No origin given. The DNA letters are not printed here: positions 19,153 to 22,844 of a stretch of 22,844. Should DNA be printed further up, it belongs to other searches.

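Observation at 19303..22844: Giant ORF (more than 1,180 codons, runs off the window) is missing from the ORF track and masked by three antisense shadow ORFs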

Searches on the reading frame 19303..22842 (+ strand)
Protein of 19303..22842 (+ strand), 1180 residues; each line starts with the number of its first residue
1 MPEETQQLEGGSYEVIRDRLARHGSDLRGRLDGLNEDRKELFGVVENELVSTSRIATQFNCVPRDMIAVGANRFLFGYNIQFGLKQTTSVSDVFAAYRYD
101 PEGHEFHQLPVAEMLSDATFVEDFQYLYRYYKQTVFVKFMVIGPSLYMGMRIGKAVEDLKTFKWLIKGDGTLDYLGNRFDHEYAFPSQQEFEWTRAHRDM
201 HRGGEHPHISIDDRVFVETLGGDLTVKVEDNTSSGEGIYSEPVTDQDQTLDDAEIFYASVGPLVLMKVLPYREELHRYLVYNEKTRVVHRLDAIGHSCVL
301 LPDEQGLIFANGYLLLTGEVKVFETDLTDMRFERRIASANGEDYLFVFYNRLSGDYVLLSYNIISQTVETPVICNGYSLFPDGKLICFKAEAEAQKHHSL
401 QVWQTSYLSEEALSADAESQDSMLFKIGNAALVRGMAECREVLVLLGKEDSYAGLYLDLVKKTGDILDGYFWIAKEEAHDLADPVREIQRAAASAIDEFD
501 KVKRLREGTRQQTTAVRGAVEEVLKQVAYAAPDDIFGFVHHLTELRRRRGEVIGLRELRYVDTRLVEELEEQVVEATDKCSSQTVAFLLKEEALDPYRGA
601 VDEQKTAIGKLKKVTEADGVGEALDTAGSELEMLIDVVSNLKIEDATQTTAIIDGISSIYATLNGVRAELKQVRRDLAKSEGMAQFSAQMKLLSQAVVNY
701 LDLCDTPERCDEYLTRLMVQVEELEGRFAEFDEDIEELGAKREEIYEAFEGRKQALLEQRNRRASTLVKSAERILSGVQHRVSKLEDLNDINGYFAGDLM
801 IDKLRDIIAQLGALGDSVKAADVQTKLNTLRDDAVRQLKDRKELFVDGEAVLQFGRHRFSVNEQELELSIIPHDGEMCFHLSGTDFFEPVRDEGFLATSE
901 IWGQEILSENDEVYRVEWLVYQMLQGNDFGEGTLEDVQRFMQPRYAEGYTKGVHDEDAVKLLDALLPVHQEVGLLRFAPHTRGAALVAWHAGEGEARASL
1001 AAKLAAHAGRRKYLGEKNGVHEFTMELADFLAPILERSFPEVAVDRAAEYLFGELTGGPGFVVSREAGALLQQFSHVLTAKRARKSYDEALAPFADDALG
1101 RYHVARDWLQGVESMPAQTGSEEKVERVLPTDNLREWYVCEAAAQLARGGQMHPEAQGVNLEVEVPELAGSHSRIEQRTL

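Call 4: search_protein_families(library=pfam, proteins=[window:19303-22842:+], max_evalue=0.01)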
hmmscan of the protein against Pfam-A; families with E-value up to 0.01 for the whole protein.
window:19303-22842:+ (1180 aa): 2 families
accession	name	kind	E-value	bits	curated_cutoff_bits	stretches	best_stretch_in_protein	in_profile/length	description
PF12458.13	DUF3686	-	4.6e-184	612.5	25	1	26-471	1-448/448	ATPase involved in DNA repair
PF25472.1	DUF7902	-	2.6e-27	95.3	26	1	592-675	1-84/85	Domain of unknown function (DUF7902)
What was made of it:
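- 19378..20715 (+): DUF3686 domain (aa 26-471): an N-terminal helix (aa 11-42) followed by about 28 beta-strands (aa 48-404), consistent with a 7-bladed beta-propeller. Pfam PF12458, E 4.6e-184 (call 4).
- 20569..21834 (+): Long helical rod (aa 423-844) resembling spectrin-repeat three-helix bundles. It includes DUF7902 (aa 592-675, nt 21076-21327). Pfam PF25472, E 2.6e-27 (call 4).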

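Call 5: search_protein_families(library=ncbifam, proteins=[window:19303-22842:+], max_evalue=0.01)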
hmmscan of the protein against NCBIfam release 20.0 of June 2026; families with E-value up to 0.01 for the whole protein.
window:19303-22842:+ (1180 aa): 0 families

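Call 6: search_protein_families(library=padloc, proteins=[window:19303-22842:+], max_evalue=0.01)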
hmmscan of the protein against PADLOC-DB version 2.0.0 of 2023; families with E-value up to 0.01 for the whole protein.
window:19303-22842:+ (1180 aa): 1 family
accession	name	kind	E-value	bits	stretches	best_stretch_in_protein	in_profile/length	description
PDLC03859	LmuB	-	3e-05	21.4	1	608-848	220-487/611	-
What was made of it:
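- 20569..21834 (+): The weak PADLOC LmuB hit at aa 608-848 is coiled-coil similarity (call 6).
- A weak PADLOC match to the SMC-like LmuB covers the coiled-coil region (call 6).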

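Call 8: find_homologous_proteins(query=window:19303-22842:+)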
Query window:19303-22842:+ (1180 aa): 3944 proteins with E <= 0.001 among 8000 candidates; the best 120 are listed.
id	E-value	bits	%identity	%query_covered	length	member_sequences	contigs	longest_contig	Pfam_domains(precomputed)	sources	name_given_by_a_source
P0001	0.0e+0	2645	100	100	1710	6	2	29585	PF12458.14,PF00004.36,PF05496.19,PF25472.2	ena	-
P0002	0.0e+0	2350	88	100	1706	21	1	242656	PF12458.14,PF00004.36,PF05496.19,PF25472.2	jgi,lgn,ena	-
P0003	0.0e+0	2137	81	100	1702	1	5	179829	PF12458.14,PF00004.36,PF05496.19,PF25472.2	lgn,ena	-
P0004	0.0e+0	2118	80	100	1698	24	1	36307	PF12458.14,PF00004.36,PF07728.21,PF25472.2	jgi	jgi:hypothetical protein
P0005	0.0e+0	2094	78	100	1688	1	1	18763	PF12458.14,PF00004.36,PF25472.2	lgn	-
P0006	0.0e+0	2038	76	100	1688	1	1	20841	PF12458.14,PF00004.36,PF07728.21,PF25472.2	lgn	-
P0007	0.0e+0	1794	68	100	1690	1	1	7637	PF12458.14,PF00004.36,PF05496.19,PF07728.21,PF25472.2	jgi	jgi:hypothetical protein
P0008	0.0e+0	1752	67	100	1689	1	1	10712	PF12458.14,PF00004.36,PF07728.21,PF25472.2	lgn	-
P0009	0.0e+0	1695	65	100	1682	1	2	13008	PF12458.14,PF00004.36,PF25472.2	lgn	-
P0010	0.0e+0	1684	64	99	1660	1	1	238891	PF12458.14,PF00004.36,PF25472.2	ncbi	ncbi:MAG: DNA repair ATPase [Verrucomicrobiaceae bacterium]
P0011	0.0e+0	1676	65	100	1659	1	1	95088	PF12458.14,PF00004.36,PF25472.2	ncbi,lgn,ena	-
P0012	0.0e+0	1663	63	100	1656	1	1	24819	PF12458.14,PF00004.36,PF25472.2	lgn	-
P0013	0.0e+0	1655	63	100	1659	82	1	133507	PF12458.14,PF00004.36,PF25472.2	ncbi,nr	ncbi:DNA repair ATPase [Akkermansiaceae bacterium]|nr:DNA repair ATPase [Akkermansiaceae bacterium]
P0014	0.0e+0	1646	64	99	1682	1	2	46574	PF12458.14,PF00004.36,PF13401.13,PF07728.21,PF25472.2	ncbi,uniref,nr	ncbi:DNA repair ATPase [Roseibacillus ishigakijimensis]|uniref:DNA repair ATPase n=1 Tax=Roseibacill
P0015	0.0e+0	1643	64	100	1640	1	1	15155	PF12458.14,PF00004.36,PF25472.2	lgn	-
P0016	0.0e+0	1643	62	100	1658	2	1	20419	PF12458.14,PF00004.36,PF25472.2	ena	-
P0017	0.0e+0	1638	62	100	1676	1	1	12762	PF12458.14,PF00004.36,PF25472.2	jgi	jgi:MoxR-like ATPase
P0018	0.0e+0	1635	63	100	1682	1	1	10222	PF12458.14,PF00004.36,PF13401.13,PF25472.2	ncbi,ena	-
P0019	0.0e+0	1631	63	100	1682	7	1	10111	PF12458.14,PF00004.36,PF13401.13,PF25472.2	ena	-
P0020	0.0e+0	1628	62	99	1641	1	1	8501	PF12458.14,PF00004.36,PF25472.2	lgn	-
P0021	0.0e+0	1626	63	100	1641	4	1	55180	PF12458.14,PF00004.36,PF25472.2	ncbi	ncbi:MAG: DNA repair ATPase [Akkermansiaceae bacterium]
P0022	0.0e+0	1625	61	100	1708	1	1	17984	PF12458.14,PF00004.36,PF07728.21,PF25472.2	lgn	-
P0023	0.0e+0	1622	63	100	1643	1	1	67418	PF12458.14,PF00004.36,PF25472.2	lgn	-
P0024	0.0e+0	1620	63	100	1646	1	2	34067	PF12458.14,PF00004.36,PF25472.2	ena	-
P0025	0.0e+0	1615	62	100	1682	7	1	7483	PF12458.14,PF00004.36,PF13401.13,PF05496.19,PF25472.2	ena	-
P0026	0.0e+0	1614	63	100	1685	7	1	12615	PF12458.14,PF00004.36,PF13401.13,PF05496.19,PF25472.2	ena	-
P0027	0.0e+0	1614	62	100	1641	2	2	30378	PF12458.14,PF00004.36,PF25472.2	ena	-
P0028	0.0e+0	1613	62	100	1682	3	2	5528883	PF12458.14,PF00004.36,PF25472.2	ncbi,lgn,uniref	ncbi:DNA repair ATPase [Roseibacillus persicicus]|uniref:DNA repair ATPase n=1 Tax=Roseibacillus per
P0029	0.0e+0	1613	62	100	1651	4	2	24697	PF12458.14,PF00004.36,PF25472.2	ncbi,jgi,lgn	ncbi:MAG: MoxR-like ATPase [Paracoccaceae bacterium]|jgi:MoxR-like ATPase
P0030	0.0e+0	1612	62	100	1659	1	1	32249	PF12458.14,PF00004.36,PF25472.2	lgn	-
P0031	0.0e+0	1610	61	99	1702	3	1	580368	PF12458.14,PF00004.36,PF07728.21,PF25472.2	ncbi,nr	ncbi:DNA repair ATPase [Verrucomicrobiaceae bacterium R5-34]|nr:DNA repair ATPase [Verrucomicrobiace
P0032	0.0e+0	1610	63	100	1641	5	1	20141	PF12458.14,PF00004.36,PF25472.2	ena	-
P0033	0.0e+0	1608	62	100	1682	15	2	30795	PF12458.14,PF00004.36,PF13401.13,PF05496.19,PF25472.2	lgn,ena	-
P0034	0.0e+0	1607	62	99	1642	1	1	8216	PF12458.14,PF00004.36,PF25472.2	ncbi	-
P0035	0.0e+0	1606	62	100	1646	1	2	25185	PF12458.14,PF00004.36,PF25472.2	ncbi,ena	-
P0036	0.0e+0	1603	61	100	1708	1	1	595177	PF12458.14,PF00004.36,PF07728.21,PF25472.2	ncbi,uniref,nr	ncbi:DNA repair ATPase [Verrucomicrobiaceae bacterium N1E253]|uniref:DNA repair ATPase n=1 Tax=Ocean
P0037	0.0e+0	1599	61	99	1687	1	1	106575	PF12458.14,PF00004.36,PF07728.21,PF25472.2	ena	-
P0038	0.0e+0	1598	62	100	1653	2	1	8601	PF12458.14,PF00004.36,PF25472.2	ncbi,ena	-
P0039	0.0e+0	1597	62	100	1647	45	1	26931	PF12458.14,PF00004.36,PF25472.2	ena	-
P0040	0.0e+0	1595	62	100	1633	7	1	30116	PF12458.14,PF00004.36,PF25472.2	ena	-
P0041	0.0e+0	1590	63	99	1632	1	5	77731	PF12458.14,PF00004.36,PF25472.2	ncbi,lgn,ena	-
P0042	0.0e+0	1590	60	100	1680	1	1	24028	PF12458.14,PF00004.36,PF25472.2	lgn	-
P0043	0.0e+0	1590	61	99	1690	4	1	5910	PF12458.14,PF00004.36,PF07728.21,PF25472.2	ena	-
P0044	0.0e+0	1589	60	99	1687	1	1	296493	PF12458.14,PF00004.36,PF07728.21,PF25472.2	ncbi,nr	ncbi:MAG: DNA repair ATPase [Akkermansiaceae bacterium]|nr:DNA repair ATPase [Akkermansiaceae bacter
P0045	0.0e+0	1584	61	99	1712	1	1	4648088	PF12458.14,PF00004.36,PF07728.21,PF25472.2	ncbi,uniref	ncbi:hypothetical protein NT6N_14950 [Oceaniferula spumae]|uniref:AAA+ ATPase domain-containing prot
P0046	0.0e+0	1584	62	100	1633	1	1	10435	PF12458.14,PF00004.36,PF25472.2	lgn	-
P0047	0.0e+0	1584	62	99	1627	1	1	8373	PF12458.14,PF00004.36,PF25472.2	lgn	-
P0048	0.0e+0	1581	61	100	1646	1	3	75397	PF12458.14,PF00004.36,PF25472.2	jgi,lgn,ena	-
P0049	0.0e+0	1580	61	100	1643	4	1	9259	PF12458.14,PF00004.36,PF25472.2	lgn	-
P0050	0.0e+0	1579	61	99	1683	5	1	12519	PF12458.14,PF00004.36,PF13401.13,PF25472.2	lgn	-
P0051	0.0e+0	1575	60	98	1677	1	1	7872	PF12458.14,PF00004.36,PF07728.21,PF25472.2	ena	-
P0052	0.0e+0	1574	60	99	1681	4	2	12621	PF12458.14,PF00004.36,PF07728.21,PF25472.2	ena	-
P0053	0.0e+0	1573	60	99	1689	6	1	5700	PF12458.14,PF00004.36,PF25472.2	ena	-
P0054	0.0e+0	1573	61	99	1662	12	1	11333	PF12458.14,PF00004.36,PF25472.2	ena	-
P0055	0.0e+0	1571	60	100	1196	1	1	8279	PF12458.14,PF25472.2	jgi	-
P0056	0.0e+0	1568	59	99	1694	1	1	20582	PF12458.14,PF00004.36,PF07728.21,PF25472.2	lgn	-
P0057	0.0e+0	1567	61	94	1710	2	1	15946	PF12458.14,PF00004.36,PF07728.21,PF25472.2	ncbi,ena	-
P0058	0.0e+0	1562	60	100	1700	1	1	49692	PF12458.14,PF00004.36,PF13401.13,PF07728.21,PF25472.2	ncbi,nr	ncbi:MAG: DNA repair ATPase [Verrucomicrobiota bacterium JB023]|nr:DNA repair ATPase [Verrucomicrobi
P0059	0.0e+0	1560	59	99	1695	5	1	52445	PF12458.14,PF00004.36,PF07728.21,PF25472.2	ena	-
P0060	0.0e+0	1557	61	99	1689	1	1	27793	PF12458.14,PF00004.36,PF25472.2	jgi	jgi:hypothetical protein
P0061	0.0e+0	1556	60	100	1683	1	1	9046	PF12458.14,PF00004.36,PF25472.2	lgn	-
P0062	0.0e+0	1556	61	95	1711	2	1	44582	PF12458.14,PF00004.36,PF25472.2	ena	-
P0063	0.0e+0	1554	58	100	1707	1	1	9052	PF12458.14,PF00004.36,PF25472.2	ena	-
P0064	0.0e+0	1549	59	100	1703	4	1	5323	PF12458.14,PF00004.36,PF25472.2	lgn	-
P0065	0.0e+0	1548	58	100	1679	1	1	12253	PF12458.14,PF00004.36,PF25472.2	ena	-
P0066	0.0e+0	1547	58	100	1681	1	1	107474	PF12458.14,PF00004.36,PF25472.2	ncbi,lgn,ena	-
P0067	0.0e+0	1546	60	99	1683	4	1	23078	PF12458.14,PF00004.36,PF07728.21,PF25472.2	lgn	-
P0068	0.0e+0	1545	58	100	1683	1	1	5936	PF12458.14,PF00004.36,PF25472.2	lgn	-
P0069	0.0e+0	1542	59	99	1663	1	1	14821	PF12458.14,PF00004.36,PF07728.21,PF25472.2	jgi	-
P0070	0.0e+0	1537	59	100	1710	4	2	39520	PF12458.14,PF00004.36,PF13401.13,PF25472.2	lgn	-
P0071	0.0e+0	1536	57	100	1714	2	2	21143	PF12458.14,PF00004.36,PF25472.2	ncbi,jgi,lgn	ncbi:MAG: hypothetical protein ACI9SQ_000758 [Rubritalea sp.]|jgi:hypothetical protein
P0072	0.0e+0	1532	58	100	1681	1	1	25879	PF12458.14,PF00004.36,PF25472.2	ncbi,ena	-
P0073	0.0e+0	1528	58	99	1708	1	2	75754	PF12458.14,PF00004.36,PF25472.2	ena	-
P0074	0.0e+0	1527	58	100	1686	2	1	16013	PF12458.14,PF00004.36,PF25472.2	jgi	-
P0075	0.0e+0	1526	59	100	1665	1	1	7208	PF12458.14,PF00004.36,PF25472.2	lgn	-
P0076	0.0e+0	1526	58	100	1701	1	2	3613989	PF12458.14,PF00004.36,PF25472.2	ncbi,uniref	ncbi:DNA repair ATPase [Rubritalea spongiae]|uniref:DNA repair ATPase n=1 Tax=Rubritalea spongiae Ta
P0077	0.0e+0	1523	58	100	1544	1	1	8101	PF12458.14,PF00004.36,PF25472.2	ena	-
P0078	0.0e+0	1521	59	100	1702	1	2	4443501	PF12458.14,PF00004.36,PF25472.2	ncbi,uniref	ncbi:DNA repair ATPase [Rubritalea tangerina]|uniref:DNA repair ATPase n=1 Tax=Rubritalea tangerina 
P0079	0.0e+0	1519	58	100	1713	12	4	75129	PF12458.14,PF00004.36,PF25472.2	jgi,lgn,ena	jgi:hypothetical protein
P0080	0.0e+0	1519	60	94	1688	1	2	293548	PF12458.14,PF00004.36,PF07728.21,PF25472.2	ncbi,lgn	ncbi:MAG: DNA repair ATPase [Akkermansiaceae bacterium]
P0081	0.0e+0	1518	58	100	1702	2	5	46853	PF12458.14,PF00004.36,PF25472.2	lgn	-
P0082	0.0e+0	1518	57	99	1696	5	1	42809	PF12458.14,PF00004.36,PF25472.2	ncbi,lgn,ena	-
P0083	0.0e+0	1518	60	99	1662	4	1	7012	PF12458.14,PF00004.36,PF07728.21,PF25472.2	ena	-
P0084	0.0e+0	1518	58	100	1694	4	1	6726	PF12458.14,PF00004.36,PF25472.2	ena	-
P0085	0.0e+0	1518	58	100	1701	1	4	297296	PF12458.14,PF00004.36,PF25472.2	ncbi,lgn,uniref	ncbi:DNA repair ATPase [Rubritalea sp.]|uniref:DNA repair ATPase n=1 Tax=Rubritalea sp. TaxID=210937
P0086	0.0e+0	1517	58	100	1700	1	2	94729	PF12458.14,PF00004.36,PF25472.2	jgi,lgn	jgi:phage shock protein A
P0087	0.0e+0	1516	58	100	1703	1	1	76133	PF12458.14,PF00004.36,PF25472.2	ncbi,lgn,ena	-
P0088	0.0e+0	1516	58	100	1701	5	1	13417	PF12458.14,PF00004.36,PF25472.2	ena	-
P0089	0.0e+0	1515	59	100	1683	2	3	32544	PF12458.14,PF00004.36,PF13401.13,PF25472.2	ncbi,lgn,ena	-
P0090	0.0e+0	1513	57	100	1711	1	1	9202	PF12458.14,PF00004.36,PF25472.2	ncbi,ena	-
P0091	0.0e+0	1510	58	99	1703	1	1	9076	PF12458.14,PF00004.36,PF13401.13,PF05496.19,PF25472.2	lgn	-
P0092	0.0e+0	1510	58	100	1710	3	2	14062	PF12458.14,PF00004.36,PF13401.13,PF25472.2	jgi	jgi:hypothetical protein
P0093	0.0e+0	1508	58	100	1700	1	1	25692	PF12458.14,PF00004.36,PF25472.2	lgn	-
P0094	0.0e+0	1508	59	99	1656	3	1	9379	PF12458.14,PF00004.36,PF07728.21,PF25472.2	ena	-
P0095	0.0e+0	1506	57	100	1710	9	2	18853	PF12458.14,PF00004.36,PF13401.13,PF25472.2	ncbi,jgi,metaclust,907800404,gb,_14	metaclust:\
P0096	0.0e+0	1502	58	100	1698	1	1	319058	PF12458.14,PF00004.36,PF13401.13,PF25472.2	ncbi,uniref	ncbi:DNA repair ATPase [Haloferula chungangensis]|uniref:DNA repair ATPase n=1 Tax=Haloferula chunga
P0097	0.0e+0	1501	58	100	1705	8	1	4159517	PF12458.14,PF00004.36,PF25472.2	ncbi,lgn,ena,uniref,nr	ncbi:DNA repair ATPase [Rubritalea profundi]|uniref:AAA family ATPase n=1 Tax=Rubritalea profundi Ta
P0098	0.0e+0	1501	57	100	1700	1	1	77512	PF12458.14,PF00004.36,PF25472.2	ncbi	ncbi:MAG: DNA repair ATPase [Akkermansiaceae bacterium]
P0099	0.0e+0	1500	58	100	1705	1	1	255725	PF12458.14,PF00004.36,PF25472.2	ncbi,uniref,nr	ncbi:DNA repair ATPase [Luteolibacter pohnpeiensis]|uniref:DNA repair ATPase n=1 Tax=Luteolibacter p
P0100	0.0e+0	1499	58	100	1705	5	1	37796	PF12458.14,PF00004.36,PF25472.2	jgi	jgi:hypothetical protein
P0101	0.0e+0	1499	59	94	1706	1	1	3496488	PF12458.14,PF00004.36,PF25472.2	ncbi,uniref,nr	ncbi:DNA repair ATPase [Sulfuriroseicoccus oceanibius]|uniref:DNA repair ATPase n=1 Tax=Sulfurirosei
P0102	0.0e+0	1499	58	100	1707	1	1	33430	PF12458.14,PF00004.36,PF13401.13,PF07728.21,PF25472.2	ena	-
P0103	0.0e+0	1497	57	100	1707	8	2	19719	PF12458.14,PF00004.36,PF13401.13,PF07728.21,PF25472.2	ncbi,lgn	-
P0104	0.0e+0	1497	57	100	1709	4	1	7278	PF12458.14,PF00004.36,PF25472.2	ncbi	-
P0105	0.0e+0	1497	58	100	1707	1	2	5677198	PF12458.14,PF00004.36,PF13401.13,PF25472.2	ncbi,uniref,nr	ncbi:DNA repair ATPase [Haloferula helveola]|uniref:DNA repair ATPase n=1 Tax=Haloferula helveola Ta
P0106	0.0e+0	1496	57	100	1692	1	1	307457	PF12458.14,PF00004.36,PF25472.2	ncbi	-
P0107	0.0e+0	1495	58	99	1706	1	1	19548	PF12458.14,PF00004.36,PF13401.13,PF25472.2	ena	-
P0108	0.0e+0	1495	57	100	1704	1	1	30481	PF12458.14,PF00004.36,PF25472.2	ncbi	-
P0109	0.0e+0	1494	57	99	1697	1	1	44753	PF12458.14,PF00004.36,PF25472.2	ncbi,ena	-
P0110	0.0e+0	1493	57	99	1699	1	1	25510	PF12458.14,PF00004.36,PF13401.13,PF07728.21,PF25472.2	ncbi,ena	-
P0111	0.0e+0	1492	58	97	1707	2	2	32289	PF12458.14,PF00004.36,PF13401.13,PF07728.21,PF25472.2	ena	-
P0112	0.0e+0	1492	59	94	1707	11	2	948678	PF12458.14,PF00004.36,PF13401.13,PF07728.21,PF25472.2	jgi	jgi:hypothetical protein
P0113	0.0e+0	1492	58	100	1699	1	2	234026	PF12458.14,PF00004.36,PF13401.13,PF07728.21,PF25472.2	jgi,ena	-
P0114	0.0e+0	1492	58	99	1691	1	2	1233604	PF12458.14,PF00004.36,PF13401.13,PF25472.2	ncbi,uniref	ncbi:DNA repair ATPase [Haloferula sp.]|uniref:DNA repair ATPase n=1 Tax=Haloferula sp. TaxID=249759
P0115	0.0e+0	1491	57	100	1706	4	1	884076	PF12458.14,PF00004.36,PF25472.2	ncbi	ncbi:MAG: DNA repair ATPase [Luteolibacter sp.]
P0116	0.0e+0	1489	60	94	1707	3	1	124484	PF12458.14,PF00004.36,PF13401.13,PF25472.2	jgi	jgi:hypothetical protein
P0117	0.0e+0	1489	57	100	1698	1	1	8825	PF12458.14,PF00004.36,PF25472.2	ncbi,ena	-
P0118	0.0e+0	1488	57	100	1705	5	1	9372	PF12458.14,PF00004.36,PF13401.13,PF07728.21,PF25472.2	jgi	jgi:hypothetical protein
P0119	0.0e+0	1488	57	100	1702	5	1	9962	PF12458.14,PF00004.36,PF13401.13,PF25472.2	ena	-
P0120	0.0e+0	1487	57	100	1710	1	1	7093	PF12458.14,PF00004.36,PF25472.2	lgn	-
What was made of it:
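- NCBI and Pfam use the names 'DNA repair ATPase' and 'ATPase involved in DNA repair' (calls 4, 8). Some homologues are named 'MoxR-like ATPase' (call 8).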
